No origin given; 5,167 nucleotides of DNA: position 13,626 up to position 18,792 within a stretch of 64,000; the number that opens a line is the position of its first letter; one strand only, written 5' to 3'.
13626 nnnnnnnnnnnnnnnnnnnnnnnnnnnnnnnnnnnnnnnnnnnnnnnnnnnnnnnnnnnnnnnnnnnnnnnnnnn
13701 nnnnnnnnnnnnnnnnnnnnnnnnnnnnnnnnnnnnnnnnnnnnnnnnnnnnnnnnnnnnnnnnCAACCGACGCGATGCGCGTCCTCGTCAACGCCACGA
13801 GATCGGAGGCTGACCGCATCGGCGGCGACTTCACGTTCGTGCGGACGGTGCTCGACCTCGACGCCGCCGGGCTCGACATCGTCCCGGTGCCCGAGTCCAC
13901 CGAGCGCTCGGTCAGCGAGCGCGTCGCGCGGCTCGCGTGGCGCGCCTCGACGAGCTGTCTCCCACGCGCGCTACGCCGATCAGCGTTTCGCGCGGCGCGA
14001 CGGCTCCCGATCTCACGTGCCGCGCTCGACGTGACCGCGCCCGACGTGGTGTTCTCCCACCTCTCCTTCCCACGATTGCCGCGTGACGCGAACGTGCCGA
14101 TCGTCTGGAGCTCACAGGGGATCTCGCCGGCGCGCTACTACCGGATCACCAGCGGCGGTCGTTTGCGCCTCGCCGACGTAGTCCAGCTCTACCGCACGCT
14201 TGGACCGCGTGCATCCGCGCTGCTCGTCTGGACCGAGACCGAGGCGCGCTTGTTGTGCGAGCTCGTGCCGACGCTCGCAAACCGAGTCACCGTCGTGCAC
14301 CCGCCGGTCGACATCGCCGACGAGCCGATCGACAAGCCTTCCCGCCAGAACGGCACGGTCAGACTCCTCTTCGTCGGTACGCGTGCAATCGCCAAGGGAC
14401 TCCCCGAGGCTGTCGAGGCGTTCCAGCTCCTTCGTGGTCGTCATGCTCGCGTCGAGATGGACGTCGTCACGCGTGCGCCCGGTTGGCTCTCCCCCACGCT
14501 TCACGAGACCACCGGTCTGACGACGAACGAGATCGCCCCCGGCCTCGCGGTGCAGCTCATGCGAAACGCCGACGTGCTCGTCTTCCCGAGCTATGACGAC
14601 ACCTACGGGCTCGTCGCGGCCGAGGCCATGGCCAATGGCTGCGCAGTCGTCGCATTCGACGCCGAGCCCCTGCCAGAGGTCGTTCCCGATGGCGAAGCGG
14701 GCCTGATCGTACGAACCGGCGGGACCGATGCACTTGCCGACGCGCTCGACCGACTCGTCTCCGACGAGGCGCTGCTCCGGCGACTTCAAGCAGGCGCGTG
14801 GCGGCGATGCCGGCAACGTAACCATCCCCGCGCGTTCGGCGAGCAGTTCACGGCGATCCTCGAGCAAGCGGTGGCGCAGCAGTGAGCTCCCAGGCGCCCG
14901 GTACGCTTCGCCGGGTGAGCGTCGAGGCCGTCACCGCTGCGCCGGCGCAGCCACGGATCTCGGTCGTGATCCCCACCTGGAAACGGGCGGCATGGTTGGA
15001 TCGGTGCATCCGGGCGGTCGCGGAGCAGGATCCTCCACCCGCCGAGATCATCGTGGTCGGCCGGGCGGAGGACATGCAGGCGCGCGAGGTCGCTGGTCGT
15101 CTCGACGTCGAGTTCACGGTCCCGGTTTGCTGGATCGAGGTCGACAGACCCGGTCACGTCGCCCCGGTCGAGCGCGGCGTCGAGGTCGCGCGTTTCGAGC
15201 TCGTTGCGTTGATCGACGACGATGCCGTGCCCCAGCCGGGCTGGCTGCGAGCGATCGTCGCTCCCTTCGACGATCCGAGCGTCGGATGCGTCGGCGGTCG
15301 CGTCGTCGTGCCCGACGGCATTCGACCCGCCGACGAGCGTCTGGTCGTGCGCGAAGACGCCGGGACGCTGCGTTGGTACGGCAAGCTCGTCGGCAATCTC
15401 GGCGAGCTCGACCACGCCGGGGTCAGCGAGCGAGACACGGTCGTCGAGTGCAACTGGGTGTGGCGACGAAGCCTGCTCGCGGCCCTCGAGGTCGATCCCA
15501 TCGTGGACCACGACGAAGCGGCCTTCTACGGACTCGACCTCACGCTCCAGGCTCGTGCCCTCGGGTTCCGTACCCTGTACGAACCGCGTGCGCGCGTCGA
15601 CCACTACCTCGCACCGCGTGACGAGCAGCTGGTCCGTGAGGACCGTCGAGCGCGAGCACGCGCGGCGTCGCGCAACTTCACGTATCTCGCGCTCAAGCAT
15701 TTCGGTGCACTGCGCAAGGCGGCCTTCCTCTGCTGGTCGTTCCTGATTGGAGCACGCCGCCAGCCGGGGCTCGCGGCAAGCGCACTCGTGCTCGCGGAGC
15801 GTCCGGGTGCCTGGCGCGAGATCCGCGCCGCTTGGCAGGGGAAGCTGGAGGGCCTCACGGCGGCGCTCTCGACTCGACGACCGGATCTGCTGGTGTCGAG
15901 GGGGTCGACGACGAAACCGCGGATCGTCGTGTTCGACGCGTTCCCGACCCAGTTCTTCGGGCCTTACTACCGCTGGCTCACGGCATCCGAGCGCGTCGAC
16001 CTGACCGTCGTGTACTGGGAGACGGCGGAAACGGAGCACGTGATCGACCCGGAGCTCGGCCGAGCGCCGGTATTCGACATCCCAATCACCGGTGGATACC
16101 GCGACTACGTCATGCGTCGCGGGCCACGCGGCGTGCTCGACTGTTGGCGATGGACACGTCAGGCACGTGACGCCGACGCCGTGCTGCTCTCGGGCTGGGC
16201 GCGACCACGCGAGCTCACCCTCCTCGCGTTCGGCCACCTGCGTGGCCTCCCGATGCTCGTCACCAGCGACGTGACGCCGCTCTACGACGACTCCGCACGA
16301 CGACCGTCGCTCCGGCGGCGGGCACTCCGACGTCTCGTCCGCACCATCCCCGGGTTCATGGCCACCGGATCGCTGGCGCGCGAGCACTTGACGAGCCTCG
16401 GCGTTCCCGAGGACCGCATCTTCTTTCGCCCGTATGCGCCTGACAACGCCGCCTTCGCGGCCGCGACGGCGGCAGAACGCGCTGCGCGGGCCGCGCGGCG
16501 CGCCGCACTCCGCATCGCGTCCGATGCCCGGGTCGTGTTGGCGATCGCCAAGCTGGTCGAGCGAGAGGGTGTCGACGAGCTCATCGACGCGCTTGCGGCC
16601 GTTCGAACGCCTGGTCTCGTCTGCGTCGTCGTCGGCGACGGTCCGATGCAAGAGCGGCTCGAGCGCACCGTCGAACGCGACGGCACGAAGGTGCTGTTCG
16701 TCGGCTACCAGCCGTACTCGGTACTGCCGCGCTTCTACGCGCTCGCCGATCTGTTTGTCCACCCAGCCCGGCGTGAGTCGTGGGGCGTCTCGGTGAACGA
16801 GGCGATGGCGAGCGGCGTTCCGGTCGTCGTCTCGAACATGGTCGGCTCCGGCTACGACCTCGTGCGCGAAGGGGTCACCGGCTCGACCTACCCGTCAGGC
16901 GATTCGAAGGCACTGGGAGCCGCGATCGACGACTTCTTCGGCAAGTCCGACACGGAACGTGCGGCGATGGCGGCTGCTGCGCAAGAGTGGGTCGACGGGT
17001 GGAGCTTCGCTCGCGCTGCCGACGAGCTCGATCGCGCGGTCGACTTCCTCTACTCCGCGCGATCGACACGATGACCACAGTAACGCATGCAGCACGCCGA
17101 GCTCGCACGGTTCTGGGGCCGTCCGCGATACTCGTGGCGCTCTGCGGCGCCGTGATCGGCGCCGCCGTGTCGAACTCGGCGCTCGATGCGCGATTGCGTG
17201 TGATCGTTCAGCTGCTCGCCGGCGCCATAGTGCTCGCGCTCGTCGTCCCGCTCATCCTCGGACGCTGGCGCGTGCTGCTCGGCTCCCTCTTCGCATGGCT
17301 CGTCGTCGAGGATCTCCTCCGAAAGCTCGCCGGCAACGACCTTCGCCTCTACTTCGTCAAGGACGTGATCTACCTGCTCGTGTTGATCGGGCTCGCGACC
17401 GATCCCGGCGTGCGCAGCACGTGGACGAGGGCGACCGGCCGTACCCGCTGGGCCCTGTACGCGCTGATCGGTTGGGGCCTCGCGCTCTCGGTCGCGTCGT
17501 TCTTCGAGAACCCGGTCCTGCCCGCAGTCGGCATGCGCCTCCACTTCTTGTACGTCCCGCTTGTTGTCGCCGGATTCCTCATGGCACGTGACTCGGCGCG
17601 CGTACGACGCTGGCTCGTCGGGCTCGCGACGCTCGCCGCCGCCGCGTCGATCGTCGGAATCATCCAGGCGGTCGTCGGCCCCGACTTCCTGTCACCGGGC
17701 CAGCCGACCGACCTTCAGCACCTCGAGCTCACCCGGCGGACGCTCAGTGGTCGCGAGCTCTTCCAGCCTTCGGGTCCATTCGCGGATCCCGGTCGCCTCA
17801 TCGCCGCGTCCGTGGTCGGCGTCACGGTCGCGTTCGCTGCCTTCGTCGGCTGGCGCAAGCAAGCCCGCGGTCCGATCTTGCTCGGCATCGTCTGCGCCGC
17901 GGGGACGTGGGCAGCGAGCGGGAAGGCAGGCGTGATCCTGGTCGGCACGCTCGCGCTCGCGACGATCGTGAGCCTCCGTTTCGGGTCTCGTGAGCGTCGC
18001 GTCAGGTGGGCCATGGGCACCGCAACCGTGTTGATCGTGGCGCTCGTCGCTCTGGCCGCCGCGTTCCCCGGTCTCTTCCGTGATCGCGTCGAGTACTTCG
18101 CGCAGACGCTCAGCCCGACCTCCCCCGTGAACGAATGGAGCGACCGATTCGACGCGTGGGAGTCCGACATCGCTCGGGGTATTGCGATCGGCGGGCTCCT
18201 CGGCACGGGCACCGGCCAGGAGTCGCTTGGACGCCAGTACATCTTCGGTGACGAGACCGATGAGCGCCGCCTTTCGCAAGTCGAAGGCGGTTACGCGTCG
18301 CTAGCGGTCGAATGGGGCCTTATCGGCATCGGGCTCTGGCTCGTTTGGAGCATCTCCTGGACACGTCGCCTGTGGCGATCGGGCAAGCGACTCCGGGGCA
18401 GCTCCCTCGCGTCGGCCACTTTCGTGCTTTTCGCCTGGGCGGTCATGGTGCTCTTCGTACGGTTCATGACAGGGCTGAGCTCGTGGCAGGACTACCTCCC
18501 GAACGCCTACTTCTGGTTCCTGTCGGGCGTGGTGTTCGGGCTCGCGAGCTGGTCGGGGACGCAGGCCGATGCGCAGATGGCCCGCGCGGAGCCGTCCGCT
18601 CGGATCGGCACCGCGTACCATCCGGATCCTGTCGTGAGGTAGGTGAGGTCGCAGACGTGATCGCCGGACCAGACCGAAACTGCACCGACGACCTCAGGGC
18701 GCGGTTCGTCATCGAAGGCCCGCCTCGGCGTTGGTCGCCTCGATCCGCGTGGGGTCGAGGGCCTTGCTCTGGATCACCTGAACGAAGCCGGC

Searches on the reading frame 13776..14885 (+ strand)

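Call 66: search_protein_families(library=pfam, proteins=[window:13776-14885:+], max_evalue=0.0001)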
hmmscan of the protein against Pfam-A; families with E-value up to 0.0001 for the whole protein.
window:13776-14885:+ (369 aa): 5 families
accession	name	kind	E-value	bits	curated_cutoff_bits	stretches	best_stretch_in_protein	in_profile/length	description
PF00534.26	Glycos_transf_1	-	6.1e-21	75.1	26.4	1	259-339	87-167/172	Glycosyl transferases group 1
PF13692.12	Glyco_trans_1_4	-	1.6e-20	74.3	27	1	196-330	3-142/142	Glycosyl transferases group 1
PF13439.12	Glyco_transf_4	-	4.2e-07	30.6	28.5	1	59-181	43-169/170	Glycosyltransferase Family 4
PF20706.3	GT4-conflict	-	1.2e-06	28.2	26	1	168-295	171-312/385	Family 4 Glycosyltransferase in conflict systems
PF13524.12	Glyco_trans_1_2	-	8.2e-05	23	25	0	282-353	68-137/144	Glycosyl transferase-like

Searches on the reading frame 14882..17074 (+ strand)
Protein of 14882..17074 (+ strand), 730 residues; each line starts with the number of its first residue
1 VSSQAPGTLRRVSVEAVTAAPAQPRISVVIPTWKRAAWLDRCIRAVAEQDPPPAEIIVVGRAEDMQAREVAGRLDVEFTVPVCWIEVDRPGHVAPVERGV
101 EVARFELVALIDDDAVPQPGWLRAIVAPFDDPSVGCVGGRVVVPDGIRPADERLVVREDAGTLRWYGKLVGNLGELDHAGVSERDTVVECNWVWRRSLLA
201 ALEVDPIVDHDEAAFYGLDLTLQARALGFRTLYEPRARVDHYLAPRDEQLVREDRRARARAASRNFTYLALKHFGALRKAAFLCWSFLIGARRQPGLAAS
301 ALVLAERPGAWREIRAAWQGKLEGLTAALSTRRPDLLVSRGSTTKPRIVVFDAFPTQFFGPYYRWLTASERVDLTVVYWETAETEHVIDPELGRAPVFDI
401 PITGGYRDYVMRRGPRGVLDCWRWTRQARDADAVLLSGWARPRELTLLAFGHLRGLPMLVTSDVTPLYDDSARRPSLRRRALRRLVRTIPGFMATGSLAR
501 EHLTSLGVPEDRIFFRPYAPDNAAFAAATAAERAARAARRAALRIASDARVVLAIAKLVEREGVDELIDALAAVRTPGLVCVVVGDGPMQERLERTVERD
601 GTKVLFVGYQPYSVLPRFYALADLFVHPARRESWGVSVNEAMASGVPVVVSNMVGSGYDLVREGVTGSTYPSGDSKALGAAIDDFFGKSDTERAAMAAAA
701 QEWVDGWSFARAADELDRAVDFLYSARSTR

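Call 66: search_protein_families(library=pfam, proteins=[window:14882-17074:+], max_evalue=0.0001)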
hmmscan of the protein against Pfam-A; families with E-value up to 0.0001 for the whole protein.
window:14882-17074:+ (730 aa): 6 families
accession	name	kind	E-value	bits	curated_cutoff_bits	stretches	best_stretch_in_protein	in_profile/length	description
PF00534.26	Glycos_transf_1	-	3.1e-33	115.1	26.4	1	539-702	5-171/172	Glycosyl transferases group 1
PF13692.12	Glyco_trans_1_4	-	1.3e-28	100.4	27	1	550-684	2-138/142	Glycosyl transferases group 1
PF13641.12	Glyco_tranf_2_3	-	1.4e-22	81.3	27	1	24-256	1-226/230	Glycosyltransferase like family 2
PF00535.33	Glycos_transf_2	-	3.2e-15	56.9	23.3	1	27-148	1-123/168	Glycosyl transferase family 2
PF20706.3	GT4-conflict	-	2e-07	30.8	26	1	619-716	279-385/385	Family 4 Glycosyltransferase in conflict systems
PF13579.12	Glyco_trans_4_4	-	1e-05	26.4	29.7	1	366-518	14-157/158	Glycosyl transferase 4-like domain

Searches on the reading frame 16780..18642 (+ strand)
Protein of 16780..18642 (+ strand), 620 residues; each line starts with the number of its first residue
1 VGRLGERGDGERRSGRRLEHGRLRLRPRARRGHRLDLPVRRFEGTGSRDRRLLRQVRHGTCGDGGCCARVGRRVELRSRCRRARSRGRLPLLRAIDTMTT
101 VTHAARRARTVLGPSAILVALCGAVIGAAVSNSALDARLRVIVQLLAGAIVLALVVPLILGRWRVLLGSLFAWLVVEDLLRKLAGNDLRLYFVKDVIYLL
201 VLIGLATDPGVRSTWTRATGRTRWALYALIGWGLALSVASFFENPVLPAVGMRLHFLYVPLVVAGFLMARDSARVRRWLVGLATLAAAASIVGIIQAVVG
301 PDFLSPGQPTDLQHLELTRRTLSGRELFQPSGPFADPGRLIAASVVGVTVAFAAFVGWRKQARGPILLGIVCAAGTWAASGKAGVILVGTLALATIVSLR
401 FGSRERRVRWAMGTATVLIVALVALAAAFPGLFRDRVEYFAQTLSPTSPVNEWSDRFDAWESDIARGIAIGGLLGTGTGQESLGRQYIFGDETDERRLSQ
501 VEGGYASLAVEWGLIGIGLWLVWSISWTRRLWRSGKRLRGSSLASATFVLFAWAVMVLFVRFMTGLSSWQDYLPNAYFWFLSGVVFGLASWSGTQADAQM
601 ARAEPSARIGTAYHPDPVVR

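Call 66: search_protein_families(library=pfam, proteins=[window:16780-18642:+], max_evalue=0.0001)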
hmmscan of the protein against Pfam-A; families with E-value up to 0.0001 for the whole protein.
window:16780-18642:+ (620 aa): 1 family
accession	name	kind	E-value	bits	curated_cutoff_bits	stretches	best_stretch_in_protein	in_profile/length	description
PF04932.20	Wzy_C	-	6.1e-06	26.5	31.7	1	369-521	2-149/149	O-Antigen ligase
